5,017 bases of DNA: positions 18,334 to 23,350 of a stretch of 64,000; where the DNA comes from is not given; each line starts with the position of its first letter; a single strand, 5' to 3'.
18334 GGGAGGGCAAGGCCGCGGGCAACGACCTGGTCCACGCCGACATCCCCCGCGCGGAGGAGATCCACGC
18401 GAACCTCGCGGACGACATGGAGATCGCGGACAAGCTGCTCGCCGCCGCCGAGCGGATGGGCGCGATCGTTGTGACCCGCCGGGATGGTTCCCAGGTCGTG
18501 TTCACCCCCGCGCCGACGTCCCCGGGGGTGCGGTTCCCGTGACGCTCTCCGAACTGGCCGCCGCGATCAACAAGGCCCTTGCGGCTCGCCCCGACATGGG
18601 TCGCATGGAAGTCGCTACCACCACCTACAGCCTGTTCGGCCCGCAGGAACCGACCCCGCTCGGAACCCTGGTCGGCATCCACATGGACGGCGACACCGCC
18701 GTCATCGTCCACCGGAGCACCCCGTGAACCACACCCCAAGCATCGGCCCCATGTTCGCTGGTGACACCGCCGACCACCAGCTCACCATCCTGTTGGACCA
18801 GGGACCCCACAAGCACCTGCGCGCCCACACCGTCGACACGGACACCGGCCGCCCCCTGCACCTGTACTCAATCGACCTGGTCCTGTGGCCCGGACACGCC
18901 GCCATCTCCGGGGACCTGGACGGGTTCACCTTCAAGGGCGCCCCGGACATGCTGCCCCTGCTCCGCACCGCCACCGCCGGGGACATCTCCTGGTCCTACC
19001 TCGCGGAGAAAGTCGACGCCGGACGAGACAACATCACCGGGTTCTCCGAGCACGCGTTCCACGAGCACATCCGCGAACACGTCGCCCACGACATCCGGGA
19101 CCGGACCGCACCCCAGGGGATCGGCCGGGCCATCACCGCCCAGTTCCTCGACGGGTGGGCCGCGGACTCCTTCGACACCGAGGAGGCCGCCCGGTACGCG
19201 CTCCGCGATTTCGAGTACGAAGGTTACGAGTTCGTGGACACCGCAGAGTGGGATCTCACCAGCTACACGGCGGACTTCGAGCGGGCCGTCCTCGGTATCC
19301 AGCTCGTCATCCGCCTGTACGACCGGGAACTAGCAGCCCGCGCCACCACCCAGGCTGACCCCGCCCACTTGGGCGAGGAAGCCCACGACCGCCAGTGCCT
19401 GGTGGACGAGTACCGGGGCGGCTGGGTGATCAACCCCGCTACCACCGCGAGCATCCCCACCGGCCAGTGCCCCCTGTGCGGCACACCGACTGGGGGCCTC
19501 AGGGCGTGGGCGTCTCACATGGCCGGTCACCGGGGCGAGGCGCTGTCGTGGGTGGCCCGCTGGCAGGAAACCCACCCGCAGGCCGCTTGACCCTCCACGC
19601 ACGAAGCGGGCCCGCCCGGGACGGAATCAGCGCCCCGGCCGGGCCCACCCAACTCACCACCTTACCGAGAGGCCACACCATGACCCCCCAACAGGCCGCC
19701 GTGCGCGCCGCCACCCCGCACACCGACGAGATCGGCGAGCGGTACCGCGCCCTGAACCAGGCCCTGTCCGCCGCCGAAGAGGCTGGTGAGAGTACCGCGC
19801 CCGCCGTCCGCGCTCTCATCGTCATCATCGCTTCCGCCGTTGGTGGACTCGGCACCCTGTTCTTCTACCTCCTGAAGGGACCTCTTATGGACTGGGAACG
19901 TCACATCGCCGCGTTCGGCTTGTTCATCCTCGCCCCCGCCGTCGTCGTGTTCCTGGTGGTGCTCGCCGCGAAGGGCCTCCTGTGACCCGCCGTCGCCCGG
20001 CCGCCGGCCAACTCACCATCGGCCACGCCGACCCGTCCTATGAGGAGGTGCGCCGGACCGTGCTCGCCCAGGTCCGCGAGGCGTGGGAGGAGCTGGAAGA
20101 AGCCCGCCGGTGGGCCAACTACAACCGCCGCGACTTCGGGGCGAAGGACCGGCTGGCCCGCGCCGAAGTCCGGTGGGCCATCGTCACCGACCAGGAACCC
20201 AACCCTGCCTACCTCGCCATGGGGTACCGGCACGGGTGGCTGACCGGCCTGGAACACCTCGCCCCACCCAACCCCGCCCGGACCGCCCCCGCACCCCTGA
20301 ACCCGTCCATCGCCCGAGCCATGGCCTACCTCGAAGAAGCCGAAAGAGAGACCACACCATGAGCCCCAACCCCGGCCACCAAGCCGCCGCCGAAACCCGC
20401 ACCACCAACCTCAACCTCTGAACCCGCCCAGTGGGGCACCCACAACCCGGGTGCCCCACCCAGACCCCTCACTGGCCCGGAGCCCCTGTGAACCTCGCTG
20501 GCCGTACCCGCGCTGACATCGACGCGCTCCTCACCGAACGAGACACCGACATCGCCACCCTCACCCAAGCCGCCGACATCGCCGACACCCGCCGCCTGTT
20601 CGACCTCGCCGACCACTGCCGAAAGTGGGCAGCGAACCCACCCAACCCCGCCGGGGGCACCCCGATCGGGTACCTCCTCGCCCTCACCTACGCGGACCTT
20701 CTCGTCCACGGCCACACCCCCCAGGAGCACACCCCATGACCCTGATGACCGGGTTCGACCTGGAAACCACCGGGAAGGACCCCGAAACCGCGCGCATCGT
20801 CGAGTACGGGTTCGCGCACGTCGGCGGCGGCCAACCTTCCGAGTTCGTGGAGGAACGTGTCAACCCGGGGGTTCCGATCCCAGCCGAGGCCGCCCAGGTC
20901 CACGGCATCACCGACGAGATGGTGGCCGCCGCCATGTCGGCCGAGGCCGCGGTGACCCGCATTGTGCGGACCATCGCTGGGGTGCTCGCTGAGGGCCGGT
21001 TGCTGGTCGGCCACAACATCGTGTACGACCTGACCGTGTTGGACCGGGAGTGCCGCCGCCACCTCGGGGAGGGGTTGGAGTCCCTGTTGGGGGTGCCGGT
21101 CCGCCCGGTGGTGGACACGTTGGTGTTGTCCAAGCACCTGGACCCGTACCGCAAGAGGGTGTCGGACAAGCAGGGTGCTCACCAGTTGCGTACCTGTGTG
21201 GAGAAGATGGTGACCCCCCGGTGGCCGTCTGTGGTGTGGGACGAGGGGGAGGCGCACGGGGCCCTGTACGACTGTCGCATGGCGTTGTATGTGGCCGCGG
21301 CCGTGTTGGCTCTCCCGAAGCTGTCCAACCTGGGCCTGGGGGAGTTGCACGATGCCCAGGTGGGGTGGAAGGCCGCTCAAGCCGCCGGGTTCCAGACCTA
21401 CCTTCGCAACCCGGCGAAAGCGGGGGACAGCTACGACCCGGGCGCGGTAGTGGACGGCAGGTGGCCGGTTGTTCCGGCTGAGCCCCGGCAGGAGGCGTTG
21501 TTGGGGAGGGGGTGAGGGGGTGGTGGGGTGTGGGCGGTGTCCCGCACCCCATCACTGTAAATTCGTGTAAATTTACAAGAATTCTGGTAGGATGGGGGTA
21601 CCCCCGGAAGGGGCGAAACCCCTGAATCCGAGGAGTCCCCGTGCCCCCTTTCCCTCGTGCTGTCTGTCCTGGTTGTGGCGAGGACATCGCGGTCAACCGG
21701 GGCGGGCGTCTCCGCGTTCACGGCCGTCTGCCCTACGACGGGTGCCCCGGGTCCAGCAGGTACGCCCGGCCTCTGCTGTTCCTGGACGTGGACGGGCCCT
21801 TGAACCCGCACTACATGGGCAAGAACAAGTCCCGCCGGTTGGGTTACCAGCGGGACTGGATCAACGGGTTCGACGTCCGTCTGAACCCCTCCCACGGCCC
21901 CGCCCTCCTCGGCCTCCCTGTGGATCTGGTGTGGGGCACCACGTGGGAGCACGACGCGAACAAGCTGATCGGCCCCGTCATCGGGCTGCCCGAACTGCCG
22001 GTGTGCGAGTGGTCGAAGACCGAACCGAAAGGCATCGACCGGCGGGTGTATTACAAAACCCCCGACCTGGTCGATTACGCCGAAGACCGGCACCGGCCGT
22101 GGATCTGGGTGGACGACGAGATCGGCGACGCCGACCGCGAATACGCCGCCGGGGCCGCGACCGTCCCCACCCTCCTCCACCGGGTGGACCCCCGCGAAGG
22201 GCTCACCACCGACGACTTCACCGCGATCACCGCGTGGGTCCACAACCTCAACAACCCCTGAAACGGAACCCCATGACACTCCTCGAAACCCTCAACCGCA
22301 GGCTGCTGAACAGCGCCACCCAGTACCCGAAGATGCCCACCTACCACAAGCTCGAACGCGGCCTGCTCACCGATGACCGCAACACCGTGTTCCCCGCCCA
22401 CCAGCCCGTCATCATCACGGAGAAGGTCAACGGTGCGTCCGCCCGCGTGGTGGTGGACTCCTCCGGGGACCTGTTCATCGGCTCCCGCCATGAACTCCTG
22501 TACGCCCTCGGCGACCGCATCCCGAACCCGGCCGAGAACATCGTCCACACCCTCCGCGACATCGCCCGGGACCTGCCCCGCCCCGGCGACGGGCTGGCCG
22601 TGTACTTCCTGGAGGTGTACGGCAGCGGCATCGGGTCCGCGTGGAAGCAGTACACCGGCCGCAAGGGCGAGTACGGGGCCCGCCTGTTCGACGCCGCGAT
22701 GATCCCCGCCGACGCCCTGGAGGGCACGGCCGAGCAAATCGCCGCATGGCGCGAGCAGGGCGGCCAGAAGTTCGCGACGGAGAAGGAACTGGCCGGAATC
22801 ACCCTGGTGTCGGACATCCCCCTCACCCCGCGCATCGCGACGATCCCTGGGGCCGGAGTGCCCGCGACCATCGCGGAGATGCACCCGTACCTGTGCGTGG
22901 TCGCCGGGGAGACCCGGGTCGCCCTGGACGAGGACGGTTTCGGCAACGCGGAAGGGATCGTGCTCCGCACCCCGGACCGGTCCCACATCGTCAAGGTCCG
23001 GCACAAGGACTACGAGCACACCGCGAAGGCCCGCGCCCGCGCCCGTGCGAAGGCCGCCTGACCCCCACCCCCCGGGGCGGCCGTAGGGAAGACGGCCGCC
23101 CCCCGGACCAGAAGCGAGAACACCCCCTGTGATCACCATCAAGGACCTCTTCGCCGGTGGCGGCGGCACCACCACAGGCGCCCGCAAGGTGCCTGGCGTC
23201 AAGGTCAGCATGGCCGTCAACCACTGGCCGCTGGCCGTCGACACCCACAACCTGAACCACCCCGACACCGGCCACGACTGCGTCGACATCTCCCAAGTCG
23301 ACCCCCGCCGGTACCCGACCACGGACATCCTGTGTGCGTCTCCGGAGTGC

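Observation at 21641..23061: HAD phosphatase plus RNA ligase operon behind a duplicated palindromic control element; part of a dispersed RNA-repair toolkit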

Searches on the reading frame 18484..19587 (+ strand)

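Call 32: search_protein_families(library=pfam, proteins=[window:18484-19587:+], max_evalue=0.05)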
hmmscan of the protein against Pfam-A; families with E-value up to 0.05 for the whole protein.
window:18484-19587:+ (368 aa): 0 families

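Call 88: search_protein_families(library=phrogs, proteins=[window:18484-19587:+], max_evalue=0.001)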
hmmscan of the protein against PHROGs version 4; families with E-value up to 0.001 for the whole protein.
window:18484-19587:+ (368 aa): 1 family
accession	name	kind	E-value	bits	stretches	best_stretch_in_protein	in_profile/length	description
phrog_4657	-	unknown function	9e-25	88.9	1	84-285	6-213/221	-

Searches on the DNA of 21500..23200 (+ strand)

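Call 7: search_dna_similar(query=window:21500-23200:+, collection=phages, mode=near, max_rows=30)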
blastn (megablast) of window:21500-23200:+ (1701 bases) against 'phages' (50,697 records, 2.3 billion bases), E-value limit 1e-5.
No match.
